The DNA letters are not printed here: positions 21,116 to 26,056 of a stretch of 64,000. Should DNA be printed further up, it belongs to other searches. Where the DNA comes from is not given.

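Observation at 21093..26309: AT-rich islet with one giant DUF4011 / SF1-helicase / Vsr-DUF559 nuclease / DUF3320 protein: an Hhe-like single-gene defence candidate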

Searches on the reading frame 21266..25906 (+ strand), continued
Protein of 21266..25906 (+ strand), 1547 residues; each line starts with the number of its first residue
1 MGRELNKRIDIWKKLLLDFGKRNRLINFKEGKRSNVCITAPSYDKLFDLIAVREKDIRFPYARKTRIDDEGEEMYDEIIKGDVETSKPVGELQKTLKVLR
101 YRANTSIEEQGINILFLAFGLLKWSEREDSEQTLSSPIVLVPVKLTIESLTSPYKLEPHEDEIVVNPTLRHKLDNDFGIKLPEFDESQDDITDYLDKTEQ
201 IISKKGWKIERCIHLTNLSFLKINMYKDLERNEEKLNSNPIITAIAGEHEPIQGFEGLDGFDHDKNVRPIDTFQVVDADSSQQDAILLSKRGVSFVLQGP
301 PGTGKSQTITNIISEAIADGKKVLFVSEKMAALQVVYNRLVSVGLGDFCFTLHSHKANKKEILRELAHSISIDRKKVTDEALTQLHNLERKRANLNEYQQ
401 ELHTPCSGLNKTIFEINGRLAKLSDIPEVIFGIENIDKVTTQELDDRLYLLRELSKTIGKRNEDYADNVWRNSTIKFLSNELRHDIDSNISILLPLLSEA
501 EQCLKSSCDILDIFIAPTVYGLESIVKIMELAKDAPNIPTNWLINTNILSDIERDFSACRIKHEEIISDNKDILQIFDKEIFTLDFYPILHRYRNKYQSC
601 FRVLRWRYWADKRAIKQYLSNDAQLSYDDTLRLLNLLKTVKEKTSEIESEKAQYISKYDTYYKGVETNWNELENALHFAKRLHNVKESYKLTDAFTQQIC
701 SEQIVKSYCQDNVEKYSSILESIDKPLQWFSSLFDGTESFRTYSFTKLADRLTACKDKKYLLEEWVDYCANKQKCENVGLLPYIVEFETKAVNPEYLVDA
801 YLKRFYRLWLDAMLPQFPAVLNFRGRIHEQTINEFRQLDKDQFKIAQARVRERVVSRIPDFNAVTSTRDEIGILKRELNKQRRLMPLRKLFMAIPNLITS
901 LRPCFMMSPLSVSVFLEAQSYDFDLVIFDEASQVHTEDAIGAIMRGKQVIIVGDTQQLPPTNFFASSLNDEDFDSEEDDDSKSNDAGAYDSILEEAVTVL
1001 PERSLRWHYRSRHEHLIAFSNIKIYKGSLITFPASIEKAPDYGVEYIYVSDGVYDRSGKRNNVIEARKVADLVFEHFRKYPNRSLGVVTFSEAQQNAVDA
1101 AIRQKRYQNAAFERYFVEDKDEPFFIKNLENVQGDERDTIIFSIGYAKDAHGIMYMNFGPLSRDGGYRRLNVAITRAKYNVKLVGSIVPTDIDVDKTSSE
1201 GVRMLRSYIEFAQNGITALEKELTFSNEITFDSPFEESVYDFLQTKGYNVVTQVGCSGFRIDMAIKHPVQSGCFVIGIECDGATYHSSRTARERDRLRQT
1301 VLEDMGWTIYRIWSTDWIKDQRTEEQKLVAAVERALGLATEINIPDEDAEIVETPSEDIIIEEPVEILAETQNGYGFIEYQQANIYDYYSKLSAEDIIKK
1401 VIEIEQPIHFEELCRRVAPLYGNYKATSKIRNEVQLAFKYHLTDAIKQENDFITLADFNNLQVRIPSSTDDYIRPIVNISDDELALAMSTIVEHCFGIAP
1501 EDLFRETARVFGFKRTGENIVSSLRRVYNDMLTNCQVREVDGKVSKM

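Call 47: search_protein_families(library=pfam, proteins=[L085:4915-10803:+, P0002, P0029], max_evalue=0.0001)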
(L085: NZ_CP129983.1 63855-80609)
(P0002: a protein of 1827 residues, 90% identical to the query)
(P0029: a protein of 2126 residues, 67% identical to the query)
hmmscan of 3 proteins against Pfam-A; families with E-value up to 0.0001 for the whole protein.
L085:4915-10803:+ (1963 aa): 7 families
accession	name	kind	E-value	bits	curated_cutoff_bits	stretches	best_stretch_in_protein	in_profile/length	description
PF13195.11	DUF4011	-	2.2e-43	148.4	22.2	1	375-545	1-158/158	Protein of unknown function (DUF4011)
PF18741.7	MTES_1575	-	1.9e-34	118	38.2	1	1612-1709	1-96/96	REase_MTES_1575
PF13087.12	AAA_12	-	5.5e-18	65.7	27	1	1365-1563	4-192/195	AAA domain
PF13086.12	AAA_11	-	6.9e-16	59.2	27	2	1268-1346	175-254/257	AAA domain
PF11784.13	DUF3320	-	1.8e-12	47.4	25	1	1820-1868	2-50/50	Protein of unknown function (DUF3320)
PF13604.12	AAA_30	-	2.1e-07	31.3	27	0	663-724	4-67/191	AAA domain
PF13245.12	AAA_19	-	2.6e-06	28.1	25.1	0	665-722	1-60/134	AAA domain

P0002 (1827 aa): 8 families
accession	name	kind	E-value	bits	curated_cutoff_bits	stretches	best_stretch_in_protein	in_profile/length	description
PF13195.11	DUF4011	-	1.4e-38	132.8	22.2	1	16-173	2-158/158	Protein of unknown function (DUF4011)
PF18741.7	MTES_1575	-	2.2e-37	127.5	38.2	1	1515-1612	1-96/96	REase_MTES_1575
PF13086.12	AAA_11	-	2e-19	70.8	27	2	1198-1241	210-253/257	AAA domain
PF13087.12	AAA_12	-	1.5e-15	57.8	27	1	1281-1466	16-193/195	AAA domain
PF13604.12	AAA_30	-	2.3e-09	37.7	27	0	280-338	4-64/191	AAA domain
PF13245.12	AAA_19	-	2.4e-09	37.9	25.1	0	283-362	2-78/134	AAA domain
PF11784.13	DUF3320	-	2.1e-06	28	25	1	1675-1712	13-50/50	Protein of unknown function (DUF3320)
PF09848.15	SLFN-g3_helicase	-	1.9e-05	24.5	24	0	295-370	4-73/354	Schlafen group 3, DNA/RNA helicase domain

P0029 (2126 aa): 8 families
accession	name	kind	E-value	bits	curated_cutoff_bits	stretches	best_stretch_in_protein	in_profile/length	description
PF13195.11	DUF4011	-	1.8e-39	135.7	22.2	1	16-173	2-158/158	Protein of unknown function (DUF4011)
PF18741.7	MTES_1575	-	1.3e-38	131.4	38.2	1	1804-1900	1-95/96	REase_MTES_1575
PF13086.12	AAA_11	-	3.7e-18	66.7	27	2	1487-1531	210-254/257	AAA domain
PF13087.12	AAA_12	-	1.2e-16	61.3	27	1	1571-1755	17-193/195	AAA domain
PF13245.12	AAA_19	-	1.6e-09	38.5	25.1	0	282-359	1-75/134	AAA domain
PF13604.12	AAA_30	-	2.7e-09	37.5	27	0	280-340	4-66/191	AAA domain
PF01443.25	Viral_helicase1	-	2.4e-05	24.7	21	0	1484-1531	50-101/228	Viral superfamily 1 RNA helicase core domain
PF09848.15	SLFN-g3_helicase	-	5.4e-05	23.1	24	0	295-367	4-67/354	Schlafen group 3, DNA/RNA helicase domain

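Call 49: search_protein_families(library=padloc, proteins=[L085:4915-10803:+, P0002, P0029, L086:5980-12432:+], max_evalue=1e-30)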
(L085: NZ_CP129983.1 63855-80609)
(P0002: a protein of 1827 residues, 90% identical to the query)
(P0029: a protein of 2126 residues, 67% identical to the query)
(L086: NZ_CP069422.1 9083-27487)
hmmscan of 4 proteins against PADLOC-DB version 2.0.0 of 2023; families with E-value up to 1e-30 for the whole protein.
L085:4915-10803:+ (1963 aa): 2 families
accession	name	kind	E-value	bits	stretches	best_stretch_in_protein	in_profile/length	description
PDLC05009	PDC-S37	-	0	1181.7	1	368-1961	9-1531/1550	-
PDLC02194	Hhe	-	1e-180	601.2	2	1128-1705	1198-1776/1911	-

P0002 (1827 aa): 2 families
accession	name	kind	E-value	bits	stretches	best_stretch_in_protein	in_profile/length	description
PDLC05009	PDC-S37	-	0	1530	2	881-1824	612-1544/1550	-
PDLC02194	Hhe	-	4.4e-188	625.6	2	1097-1601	1272-1769/1911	-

P0029 (2126 aa): 2 families
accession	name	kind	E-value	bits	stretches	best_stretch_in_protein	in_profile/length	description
PDLC05009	PDC-S37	-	0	1504.9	2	1154-2122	596-1544/1550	-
PDLC02194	Hhe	-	9.5e-196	651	2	1315-1901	1201-1780/1911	-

L086:5980-12432:+ (2151 aa): 2 families
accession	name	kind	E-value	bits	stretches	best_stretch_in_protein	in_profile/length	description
PDLC05009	PDC-S37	-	0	1308.3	2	1223-2142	642-1544/1550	-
PDLC02194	Hhe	-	1e-163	544.9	2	1336-1924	1197-1776/1911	-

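Call 50: find_homologous_proteins(query=L085:4915-10803:+, max_evalue=1e-10)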
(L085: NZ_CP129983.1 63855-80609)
Query L085:4915-10803:+ (1963 aa): 3621 proteins with E <= 1e-10 among 8000 candidates; the best 120 are listed.
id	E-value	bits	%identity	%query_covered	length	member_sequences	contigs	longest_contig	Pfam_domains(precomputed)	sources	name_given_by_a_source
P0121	0.0e+0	4189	94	100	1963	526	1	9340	PF11784.14,PF13195.12,PF13087.13,PF13086.13,PF13604.13,PF13245.13,PF18741.8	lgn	-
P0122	0.0e+0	4026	90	100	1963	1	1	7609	PF11784.14,PF13195.12,PF13087.13,PF13086.13,PF13604.13,PF13245.13,PF18741.8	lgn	-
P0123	0.0e+0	3915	88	100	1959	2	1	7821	PF11784.14,PF13195.12,PF13087.13,PF13086.13,PF13604.13,PF13245.13,PF18741.8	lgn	-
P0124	0.0e+0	3653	81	100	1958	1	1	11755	PF11784.14,PF13195.12,PF13087.13,PF13086.13,PF13604.13,PF13245.13,PF18741.8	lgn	-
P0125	0.0e+0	3632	81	100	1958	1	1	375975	PF11784.14,PF13195.12,PF13087.13,PF13086.13,PF13604.13,PF13245.13,PF18741.8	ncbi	ncbi:DUF3320 domain-containing protein [Pseudomonas graminis]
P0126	0.0e+0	3629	81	100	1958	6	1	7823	PF11784.14,PF13195.12,PF13087.13,PF13086.13,PF13604.13,PF13245.13,PF18741.8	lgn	-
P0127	0.0e+0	3588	80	100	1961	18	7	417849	PF11784.14,PF13195.12,PF13087.13,PF13086.13,PF13604.13,PF13245.13,PF18741.8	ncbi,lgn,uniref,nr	ncbi:DUF3320 domain-containing protein [Yersinia proxima]|uniref:DUF3320 domain-containing protein n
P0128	0.0e+0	3534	79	100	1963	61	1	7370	PF11784.14,PF13195.12,PF13087.13,PF13086.13,PF13604.13,PF13245.13,PF18741.8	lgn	-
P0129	0.0e+0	3530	79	100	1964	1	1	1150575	PF11784.14,PF13195.12,PF13087.13,PF13086.13,PF13604.13,PF13245.13,PF18741.8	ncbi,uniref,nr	ncbi:DUF3320 domain-containing protein [Dickeya fangzhongdai]|uniref:DUF3320 domain-containing prote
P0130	0.0e+0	3519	78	100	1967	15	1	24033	PF11784.14,PF13195.12,PF13087.13,PF13086.13,PF13604.13,PF13245.13,PF18741.8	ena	-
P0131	0.0e+0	3516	78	100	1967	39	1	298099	PF11784.14,PF13195.12,PF13087.13,PF13086.13,PF13604.13,PF13245.13,PF18741.8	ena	-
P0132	0.0e+0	3509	79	100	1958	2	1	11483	PF11784.14,PF13195.12,PF13087.13,PF13086.13,PF13604.13,PF13245.13,PF18741.8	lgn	-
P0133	0.0e+0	3509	79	100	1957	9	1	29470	PF11784.14,PF13195.12,PF13087.13,PF13086.13,PF13604.13,PF13245.13,PF18741.8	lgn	-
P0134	0.0e+0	3507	78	100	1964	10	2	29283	PF11784.14,PF13195.12,PF13087.13,PF13086.13,PF13604.13,PF13245.13,PF18741.8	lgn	-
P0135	0.0e+0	3504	78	100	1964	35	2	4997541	PF11784.14,PF13195.12,PF13087.13,PF13086.13,PF13604.13,PF13245.13,PF18741.8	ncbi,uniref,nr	ncbi:DUF3320 domain-containing protein [Dickeya dadantii]|uniref:DUF3320 domain-containing protein n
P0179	0.0e+0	2576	59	100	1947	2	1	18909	PF11784.14,PF13195.12,PF13087.13,PF13086.13,PF13604.13,PF18741.8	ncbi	-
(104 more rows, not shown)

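Call 69: search_dna_similar(query=window:21266-25906:+, collection=plasmids, mode=protein, max_rows=60, rows=spread)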
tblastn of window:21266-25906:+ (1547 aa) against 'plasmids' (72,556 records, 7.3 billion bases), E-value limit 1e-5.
Records with a match: 562; places in all: 613; records where one place covers at least 80% of the query: 99.
Best place of each record, by identity: <60% 562.
By first word of the organism name: Klebsiella 244; Ralstonia 108; Acinetobacter 47; Rhizobium 22; Raoultella 12; Mesorhizobium 6; Paracoccus 6; Vibrio 5; Variovorax 5; Thioclava 4; and 68 more.
By predicted mobility (MOB-suite, as given by PLSDB): conjugative 228; non-mobilizable 180; mobilizable 154.
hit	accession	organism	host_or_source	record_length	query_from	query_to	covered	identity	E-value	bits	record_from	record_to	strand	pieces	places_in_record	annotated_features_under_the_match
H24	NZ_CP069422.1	Aristaeella lactis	Bos taurus,Bovine rumen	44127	3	1544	91%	39.8%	0e+0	1041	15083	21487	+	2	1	DUF4011 domain-containing protein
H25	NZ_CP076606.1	Raoultella ornithinolytica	Dongxiang wild rice,pure culture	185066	3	1515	98%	30.8%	1e-178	603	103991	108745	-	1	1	DUF3320 domain-containing protein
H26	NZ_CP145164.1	Raoultella ornithinolytica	-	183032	3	1515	98%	30.8%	9e-178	600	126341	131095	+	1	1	DUF3320 domain-containing protein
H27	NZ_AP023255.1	Mesorhizobium sp. 131-3-5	Lotus japonicus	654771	8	1515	97%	30.3%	0e+0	625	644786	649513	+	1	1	DUF3320 domain-containing protein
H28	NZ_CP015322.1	Mesorhizobium amorphae CCNWGS0123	Robinia pseudoacacia,cell culture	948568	8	1515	88%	31.8%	9e-129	643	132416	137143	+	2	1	DUF3320 domain-containing protein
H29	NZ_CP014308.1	Burkholderia sp. PAMC 26561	single cell,lichen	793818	8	1491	75%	35.6%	9e-129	672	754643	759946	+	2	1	DUF3320 domain-containing protein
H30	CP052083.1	Ralstonia solanacearum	tomato,cell culture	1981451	16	1542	84%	31.7%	1e-120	633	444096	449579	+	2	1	DUF3320 domain-containing protein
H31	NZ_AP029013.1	Ralstonia pseudosolanacearum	-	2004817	16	1542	84%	31.7%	1e-120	631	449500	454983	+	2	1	none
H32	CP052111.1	Ralstonia solanacearum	tomato,cell culture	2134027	16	1542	84%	31.7%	4e-120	629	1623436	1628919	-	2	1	DUF3320 domain-containing protein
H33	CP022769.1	Ralstonia solanacearum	Solanum tuberosum,single cell,Potato ...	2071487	16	1542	84%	31.6%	1e-120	630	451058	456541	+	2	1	helicase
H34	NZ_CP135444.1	Thioclava sp. FTW29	-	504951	8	1485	74%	34.9%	8e-122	652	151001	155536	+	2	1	DUF3320 domain-containing protein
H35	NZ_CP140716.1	Acinetobacter johnsonii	Homo sapiens,mixed culture,urine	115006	23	1333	85%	30.5%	2e-164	560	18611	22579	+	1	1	DUF4011 domain-containing protein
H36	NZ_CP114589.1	Salinivibrio kushneri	-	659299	6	1336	71%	35.6%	5e-119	633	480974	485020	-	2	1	DUF4011 domain-containing protein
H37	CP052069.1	Ralstonia solanacearum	tomato,cell culture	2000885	16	1542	74%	33.4%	2e-71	632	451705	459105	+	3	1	none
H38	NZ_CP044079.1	Paracoccus yeei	Homo sapiens,clinical isolate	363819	8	1434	70%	34.0%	4e-118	611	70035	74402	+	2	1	DUF3320 domain-containing protein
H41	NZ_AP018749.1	Klebsiella pneumoniae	Homo sapiens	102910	91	1357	58%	37.7%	3e-108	582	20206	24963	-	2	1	hhe: DUF4011 domain-containing anti-phage protein Hhe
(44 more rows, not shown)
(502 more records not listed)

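Call 71: get_annotated_region(hit=H41, flank=3000)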
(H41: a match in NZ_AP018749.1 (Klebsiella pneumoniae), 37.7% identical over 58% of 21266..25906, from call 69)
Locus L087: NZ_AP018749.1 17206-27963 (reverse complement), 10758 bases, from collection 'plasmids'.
description: Klebsiella pneumoniae strain KP33 plasmid pKP3302, complete sequence
organism: Klebsiella pneumoniae (NCBI taxid 573)
taxonomy: Bacteria; Pseudomonadota; Gammaproteobacteria; Enterobacterales; Enterobacteriaceae; Klebsiella; Klebsiella pneumoniae
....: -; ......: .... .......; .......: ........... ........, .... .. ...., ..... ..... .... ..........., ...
typing (MOB-suite, as given by PLSDB): conjugative; replicon IncFIB; relaxase MOBF,MOBF; mating-pair formation MPF_F
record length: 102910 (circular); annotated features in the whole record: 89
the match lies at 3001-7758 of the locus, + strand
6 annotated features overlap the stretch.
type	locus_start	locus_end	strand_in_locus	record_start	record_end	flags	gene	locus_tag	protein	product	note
CDS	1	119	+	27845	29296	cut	-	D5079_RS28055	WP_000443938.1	DUF262 domain-containing protein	-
CDS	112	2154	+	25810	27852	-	-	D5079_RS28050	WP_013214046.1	DUF262 domain-containing protein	-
CDS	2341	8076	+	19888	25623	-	hhe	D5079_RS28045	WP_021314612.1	DUF4011 domain-containing anti-phage protein Hhe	GO:0051607 - defense response to virus [Evidence IEA]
CDS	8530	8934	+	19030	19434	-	-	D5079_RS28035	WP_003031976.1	transposase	GO:0006313 - DNA transposition [Evidence IEA]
CDS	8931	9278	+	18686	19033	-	tnpB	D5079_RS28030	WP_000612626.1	IS66 family insertion sequence element accessory protein TnpB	-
CDS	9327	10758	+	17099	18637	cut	-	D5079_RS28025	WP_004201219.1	IS66-like element ISKpn24 family transposase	GO:0006313 - DNA transposition [Evidence IEA]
